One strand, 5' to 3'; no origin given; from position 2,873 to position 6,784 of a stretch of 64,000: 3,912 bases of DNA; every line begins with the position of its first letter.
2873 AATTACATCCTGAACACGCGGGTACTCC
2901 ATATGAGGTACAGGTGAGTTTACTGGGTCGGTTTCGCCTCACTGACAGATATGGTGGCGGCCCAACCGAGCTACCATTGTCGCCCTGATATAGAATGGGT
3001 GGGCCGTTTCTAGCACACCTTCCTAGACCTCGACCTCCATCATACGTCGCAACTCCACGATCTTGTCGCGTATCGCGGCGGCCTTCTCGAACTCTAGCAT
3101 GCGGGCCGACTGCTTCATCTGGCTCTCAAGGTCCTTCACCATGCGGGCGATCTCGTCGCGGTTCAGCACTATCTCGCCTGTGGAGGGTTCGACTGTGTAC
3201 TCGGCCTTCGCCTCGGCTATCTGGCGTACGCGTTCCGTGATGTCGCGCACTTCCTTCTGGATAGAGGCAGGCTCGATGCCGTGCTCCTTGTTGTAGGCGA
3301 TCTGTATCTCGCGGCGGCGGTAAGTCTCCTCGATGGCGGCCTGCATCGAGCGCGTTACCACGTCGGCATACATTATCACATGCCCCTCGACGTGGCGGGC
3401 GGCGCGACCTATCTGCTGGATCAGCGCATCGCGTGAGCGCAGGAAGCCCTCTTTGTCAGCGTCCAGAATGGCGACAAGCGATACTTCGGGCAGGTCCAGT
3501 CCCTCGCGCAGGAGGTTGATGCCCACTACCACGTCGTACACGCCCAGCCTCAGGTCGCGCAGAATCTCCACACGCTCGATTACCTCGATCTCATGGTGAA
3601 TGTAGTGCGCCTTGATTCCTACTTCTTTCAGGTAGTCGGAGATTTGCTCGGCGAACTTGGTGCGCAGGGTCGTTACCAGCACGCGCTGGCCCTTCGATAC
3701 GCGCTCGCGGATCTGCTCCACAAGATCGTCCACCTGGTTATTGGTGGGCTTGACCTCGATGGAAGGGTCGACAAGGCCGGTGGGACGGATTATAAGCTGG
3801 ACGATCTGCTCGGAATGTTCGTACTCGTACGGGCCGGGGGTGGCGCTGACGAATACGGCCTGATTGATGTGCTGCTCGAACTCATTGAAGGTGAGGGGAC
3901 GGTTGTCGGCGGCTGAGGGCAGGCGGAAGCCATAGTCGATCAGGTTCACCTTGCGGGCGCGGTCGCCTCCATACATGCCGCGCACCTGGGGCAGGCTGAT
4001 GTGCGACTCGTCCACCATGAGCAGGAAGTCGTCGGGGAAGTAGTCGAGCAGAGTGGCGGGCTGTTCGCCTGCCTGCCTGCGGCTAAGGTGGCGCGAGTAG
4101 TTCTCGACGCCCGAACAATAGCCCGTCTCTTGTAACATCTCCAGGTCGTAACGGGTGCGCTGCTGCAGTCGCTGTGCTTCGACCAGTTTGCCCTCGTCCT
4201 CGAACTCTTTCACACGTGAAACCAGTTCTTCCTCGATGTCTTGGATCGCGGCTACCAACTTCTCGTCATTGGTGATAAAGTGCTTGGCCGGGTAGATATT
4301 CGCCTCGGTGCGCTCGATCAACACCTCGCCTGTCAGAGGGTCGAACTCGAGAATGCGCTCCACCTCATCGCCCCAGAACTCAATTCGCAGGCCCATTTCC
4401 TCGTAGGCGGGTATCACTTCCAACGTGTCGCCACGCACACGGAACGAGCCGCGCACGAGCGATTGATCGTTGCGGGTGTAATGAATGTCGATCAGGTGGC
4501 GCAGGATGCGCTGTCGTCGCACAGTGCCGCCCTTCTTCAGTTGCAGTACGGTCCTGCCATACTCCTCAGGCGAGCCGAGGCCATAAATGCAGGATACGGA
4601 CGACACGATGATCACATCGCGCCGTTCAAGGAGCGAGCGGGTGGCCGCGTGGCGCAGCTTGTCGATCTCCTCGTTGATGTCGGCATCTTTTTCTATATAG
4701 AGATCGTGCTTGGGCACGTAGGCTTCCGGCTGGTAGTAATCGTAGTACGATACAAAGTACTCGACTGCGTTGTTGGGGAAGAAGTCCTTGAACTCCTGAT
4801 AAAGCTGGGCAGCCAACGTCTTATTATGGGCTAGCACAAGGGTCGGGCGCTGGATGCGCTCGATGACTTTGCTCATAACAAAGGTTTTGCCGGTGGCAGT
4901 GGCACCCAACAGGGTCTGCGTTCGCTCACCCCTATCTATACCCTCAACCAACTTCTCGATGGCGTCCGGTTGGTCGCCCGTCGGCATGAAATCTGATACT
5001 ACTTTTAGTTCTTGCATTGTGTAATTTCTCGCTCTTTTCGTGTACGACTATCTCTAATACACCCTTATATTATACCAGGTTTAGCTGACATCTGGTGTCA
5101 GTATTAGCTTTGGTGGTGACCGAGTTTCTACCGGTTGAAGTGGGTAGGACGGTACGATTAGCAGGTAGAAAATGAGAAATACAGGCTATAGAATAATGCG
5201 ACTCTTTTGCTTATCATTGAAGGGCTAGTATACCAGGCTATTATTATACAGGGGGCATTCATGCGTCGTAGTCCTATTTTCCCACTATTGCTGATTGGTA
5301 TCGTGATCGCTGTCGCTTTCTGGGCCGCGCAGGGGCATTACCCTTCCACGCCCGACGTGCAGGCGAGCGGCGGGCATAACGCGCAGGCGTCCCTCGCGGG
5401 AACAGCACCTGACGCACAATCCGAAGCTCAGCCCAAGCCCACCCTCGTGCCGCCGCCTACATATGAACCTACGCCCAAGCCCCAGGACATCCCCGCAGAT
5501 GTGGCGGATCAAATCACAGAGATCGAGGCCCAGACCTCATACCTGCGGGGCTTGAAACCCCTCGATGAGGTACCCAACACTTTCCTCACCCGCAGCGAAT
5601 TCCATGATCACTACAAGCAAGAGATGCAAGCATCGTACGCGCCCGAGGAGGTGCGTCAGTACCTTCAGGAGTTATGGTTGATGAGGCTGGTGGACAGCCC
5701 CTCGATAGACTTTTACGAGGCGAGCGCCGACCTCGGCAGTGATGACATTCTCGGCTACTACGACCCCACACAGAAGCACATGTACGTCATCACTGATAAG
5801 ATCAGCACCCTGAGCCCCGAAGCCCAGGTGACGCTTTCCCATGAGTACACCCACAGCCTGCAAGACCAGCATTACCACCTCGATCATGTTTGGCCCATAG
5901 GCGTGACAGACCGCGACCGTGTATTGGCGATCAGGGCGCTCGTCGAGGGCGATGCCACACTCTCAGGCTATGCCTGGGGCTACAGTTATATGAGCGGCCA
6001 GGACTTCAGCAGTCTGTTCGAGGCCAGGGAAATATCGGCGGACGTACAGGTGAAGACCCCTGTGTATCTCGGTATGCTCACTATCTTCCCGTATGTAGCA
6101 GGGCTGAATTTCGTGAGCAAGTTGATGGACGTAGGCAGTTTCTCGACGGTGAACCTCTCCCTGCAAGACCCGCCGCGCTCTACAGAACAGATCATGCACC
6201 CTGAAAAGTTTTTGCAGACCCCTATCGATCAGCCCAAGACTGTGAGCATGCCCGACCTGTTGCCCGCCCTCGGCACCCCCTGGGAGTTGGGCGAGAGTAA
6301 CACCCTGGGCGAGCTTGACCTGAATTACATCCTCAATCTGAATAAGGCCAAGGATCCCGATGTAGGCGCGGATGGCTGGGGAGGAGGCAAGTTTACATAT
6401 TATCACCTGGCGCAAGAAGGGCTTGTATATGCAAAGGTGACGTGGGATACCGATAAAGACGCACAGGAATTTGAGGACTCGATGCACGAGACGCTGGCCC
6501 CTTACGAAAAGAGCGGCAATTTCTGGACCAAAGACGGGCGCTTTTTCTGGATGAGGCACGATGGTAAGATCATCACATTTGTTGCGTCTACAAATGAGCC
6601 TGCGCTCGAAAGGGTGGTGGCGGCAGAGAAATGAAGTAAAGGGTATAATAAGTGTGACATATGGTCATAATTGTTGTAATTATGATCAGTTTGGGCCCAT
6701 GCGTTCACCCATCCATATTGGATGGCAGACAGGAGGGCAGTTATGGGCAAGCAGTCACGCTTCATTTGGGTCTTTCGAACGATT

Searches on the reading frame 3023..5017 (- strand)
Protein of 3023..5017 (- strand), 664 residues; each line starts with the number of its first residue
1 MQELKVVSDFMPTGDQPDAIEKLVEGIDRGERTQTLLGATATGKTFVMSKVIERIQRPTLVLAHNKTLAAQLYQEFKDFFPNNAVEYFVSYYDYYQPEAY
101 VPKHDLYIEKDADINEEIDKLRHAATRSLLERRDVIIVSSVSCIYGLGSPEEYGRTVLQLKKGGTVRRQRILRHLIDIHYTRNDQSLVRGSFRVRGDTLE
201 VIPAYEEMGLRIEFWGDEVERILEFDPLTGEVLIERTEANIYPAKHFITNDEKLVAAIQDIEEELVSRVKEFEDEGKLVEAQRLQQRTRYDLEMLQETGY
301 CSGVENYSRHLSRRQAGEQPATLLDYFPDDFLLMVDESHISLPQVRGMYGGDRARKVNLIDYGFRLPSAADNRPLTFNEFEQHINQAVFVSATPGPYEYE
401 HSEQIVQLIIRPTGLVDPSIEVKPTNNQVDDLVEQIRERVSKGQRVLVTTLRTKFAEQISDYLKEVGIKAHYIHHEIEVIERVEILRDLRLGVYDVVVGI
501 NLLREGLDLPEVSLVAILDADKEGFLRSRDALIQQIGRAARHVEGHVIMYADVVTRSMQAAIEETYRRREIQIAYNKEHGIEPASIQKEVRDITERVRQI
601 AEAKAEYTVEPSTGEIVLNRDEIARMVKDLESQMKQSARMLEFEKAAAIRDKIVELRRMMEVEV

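Call 16: search_protein_families(library=ncbifam, proteins=[window:3023-5017:-])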
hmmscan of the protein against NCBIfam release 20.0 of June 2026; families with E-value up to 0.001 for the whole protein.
window:3023-5017:- (664 aa): 26 families (the best 25 are shown)
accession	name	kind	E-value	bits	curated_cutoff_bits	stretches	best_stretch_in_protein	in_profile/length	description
NF003673.1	PRK05298.1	equivalog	0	1042.8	743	1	4-658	2-652/653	excinuclease ABC subunit UvrB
TIGR00631.1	uvrb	equivalog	0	1028.5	750.1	1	4-657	2-658/658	excinuclease ABC subunit UvrB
TIGR00580.2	mfd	equivalog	8.9e-16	57.4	800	1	175-302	1-129/907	transcription-repair coupling factor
NF007966.0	PRK10689.1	equivalog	1.8e-11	42.5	1329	1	36-252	18-222/1148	transcription-repair coupling factor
NF004066.1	PRK05580.1-3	equivalog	2.1e-08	33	813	1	484-552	581-657/788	primosomal protein N'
NF053632.1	heli_RadD_YejH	equivalog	8.1e-08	31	720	1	426-545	233-345/573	DNA repair helicase RadD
NF053631.1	RNA_helic_CshA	equivalog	5.2e-07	28.9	646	1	452-636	245-422/434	degradosome RNA helicase CshA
TIGR00595.1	priA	equivalog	5.3e-07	28.6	230.35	1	483-566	305-397/509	replication restart helicase PriA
NF053636.1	DDHlcsCsdAPsy1082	equivalog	6.8e-07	28.2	890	1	446-590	246-383/512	DEAD/DEAH box helicase CsdA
NF010337.0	PRK13766.1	equivalog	1.1e-06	27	610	1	423-589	347-515/781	Hef nuclease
NF004067.0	PRK05580.1-4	equivalog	4.3e-06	25.4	763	1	485-566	529-619/737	primosomal protein N'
NF008394.0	PRK11192.1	equivalog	4.9e-06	25.6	507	1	444-546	248-346/441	ATP-dependent RNA helicase SrmB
NF001824.0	PRK00558.1-5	equivalog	1.7e-05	23.4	451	1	622-661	206-245/652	excinuclease ABC subunit UvrC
TIGR04095.1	dnd_restrict_1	equivalog_domain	2.3e-05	23.6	600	1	426-547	262-388/451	DNA phosphorothioation system restriction enzyme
NF004068.0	PRK05580.1-5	equivalog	2.7e-05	22.4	1249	0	485-548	589-660/795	primosomal protein N'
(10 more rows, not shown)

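Call 17: find_related_loci(query=window:3023-5017:-, collection=genome_contigs, flank=10000)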
Query window:3023-5017:- (664 aa) in genome_contigs; peptide patterns used: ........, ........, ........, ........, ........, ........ (x = any residue, [..] = any of these).
599 stretches matched a pattern (row limit reached: there are more); 586 encode a relative of the query (tblastn E <= 1e-3); the best 80 are kept; 80 distinct loci.
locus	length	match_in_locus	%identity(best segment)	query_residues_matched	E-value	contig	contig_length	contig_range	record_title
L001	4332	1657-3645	83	1-664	0e+0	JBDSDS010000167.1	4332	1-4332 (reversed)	MAG: Chloroflexia bacterium isolate cluster1_bin.187 k127_13237621, whole genome shotgun sequence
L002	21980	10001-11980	81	1-662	0e+0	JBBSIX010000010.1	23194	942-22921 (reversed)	MAG: Chloroflexia bacterium isolate LS3_sbin.9 LS3_sbin.9_K_581357_L_23194_cov_17.3895, whole genome shotgun sequence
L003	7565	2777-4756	81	1-662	0e+0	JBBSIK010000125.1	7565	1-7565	MAG: Chloroflexia bacterium isolate LS3_sbin.33 LS3_sbin.33_K_498205_L_7565_cov_7.0000, whole genome shotgun sequence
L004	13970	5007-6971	70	1-658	0e+0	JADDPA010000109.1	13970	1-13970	MAG: Thermobaculum sp. isolate LB3_1 AB19_LB3_1030_length_14049_cov_42, whole genome shotgun sequence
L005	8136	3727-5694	70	1-658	0e+0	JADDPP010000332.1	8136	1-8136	MAG: Rubrobacter sp. isolate LC5_2 AB19_LC5_2366_length_8168_cov_68, whole genome shotgun sequence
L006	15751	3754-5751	68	1-663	0e+0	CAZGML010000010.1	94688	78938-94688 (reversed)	MAG TPA_asm: uncultured Sphaerobacteraceae bacterium isolate SRP187154_co1_308 genome assembly, contig: NODE_151_length_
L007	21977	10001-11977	67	1-664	0e+0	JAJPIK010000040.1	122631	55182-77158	MAG: Chloroflexota bacterium isolate Centralia_MAG_325 k107_16282441, whole genome shotgun sequence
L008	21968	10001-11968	67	1-660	0e+0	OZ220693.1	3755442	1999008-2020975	MAG: Dehalococcoidia bacterium isolate bb874fd2-ee0c-4288-94b4-44cbacb43f92 genome assembly, chromosome: 1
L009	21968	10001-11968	66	1-660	0e+0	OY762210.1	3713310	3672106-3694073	MAG: Dehalococcoidia bacterium isolate 6876e8b5-2850-4095-a133-48836ebfd8cd genome assembly, chromosome: 1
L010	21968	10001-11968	67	1-660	0e+0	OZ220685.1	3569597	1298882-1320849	MAG: Dehalococcoidia bacterium isolate 2a27cef4-6af2-4f96-82a3-29fad4755a7e genome assembly, chromosome: 1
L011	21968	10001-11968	67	1-660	0e+0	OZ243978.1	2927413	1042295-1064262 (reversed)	MAG: Dehalococcoidia bacterium isolate 7f999ff8-d283-48c4-a118-127608cdb325 genome assembly, chromosome: 1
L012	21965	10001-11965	66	1-660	0e+0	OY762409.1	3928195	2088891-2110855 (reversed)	MAG: Dehalococcoidia bacterium isolate 38c4f93b-5868-4cd3-8e0a-f10fb6dda0e3 genome assembly, chromosome: 1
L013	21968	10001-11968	67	1-660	0e+0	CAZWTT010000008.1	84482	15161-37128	MAG TPA_asm: uncultured Dehalococcoidia bacterium isolate SRP308112_co1_417 genome assembly, contig: NODE_191_length_844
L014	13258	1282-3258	67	1-664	0e+0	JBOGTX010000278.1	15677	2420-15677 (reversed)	MAG: Chloroflexota bacterium isolate TC-S_metabat2.bin.364 k127_5198222, whole genome shotgun sequence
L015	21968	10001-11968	66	1-660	0e+0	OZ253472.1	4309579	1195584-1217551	MAG: Dehalococcoidia bacterium isolate 530a8394-237e-405c-b316-5e5b388c5070 genome assembly, chromosome: 1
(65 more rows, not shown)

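Call 38: find_encoding_contigs(protein=window:3023-5017:-, flank=10000, max_places=6)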
Protein window:3023-5017:- (664 aa): no gene with exactly this product is on record in the collection.

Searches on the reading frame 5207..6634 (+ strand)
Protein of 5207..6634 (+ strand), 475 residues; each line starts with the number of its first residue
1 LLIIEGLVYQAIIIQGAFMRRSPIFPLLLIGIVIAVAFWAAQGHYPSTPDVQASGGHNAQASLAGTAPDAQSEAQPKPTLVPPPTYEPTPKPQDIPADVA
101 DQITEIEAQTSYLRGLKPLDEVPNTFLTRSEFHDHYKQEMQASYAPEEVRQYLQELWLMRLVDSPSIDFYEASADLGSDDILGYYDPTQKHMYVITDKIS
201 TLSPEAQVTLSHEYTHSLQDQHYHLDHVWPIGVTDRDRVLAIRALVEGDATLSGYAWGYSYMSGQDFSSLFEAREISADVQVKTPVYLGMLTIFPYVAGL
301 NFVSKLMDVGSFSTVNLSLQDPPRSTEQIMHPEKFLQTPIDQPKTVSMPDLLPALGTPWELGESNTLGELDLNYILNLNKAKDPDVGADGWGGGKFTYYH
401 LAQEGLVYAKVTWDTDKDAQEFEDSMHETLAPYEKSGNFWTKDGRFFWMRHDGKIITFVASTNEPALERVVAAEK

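Call 16: search_protein_families(library=ncbifam, proteins=[window:5207-6634:+])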
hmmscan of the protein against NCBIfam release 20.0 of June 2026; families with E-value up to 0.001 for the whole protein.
window:5207-6634:+ (475 aa): 1 family
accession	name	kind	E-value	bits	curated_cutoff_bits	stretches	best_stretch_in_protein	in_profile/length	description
NF038145.1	Hvo_1808_fam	equivalog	6.5e-37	127.8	200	1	110-350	39-267/432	Hvo_1808 family surface protein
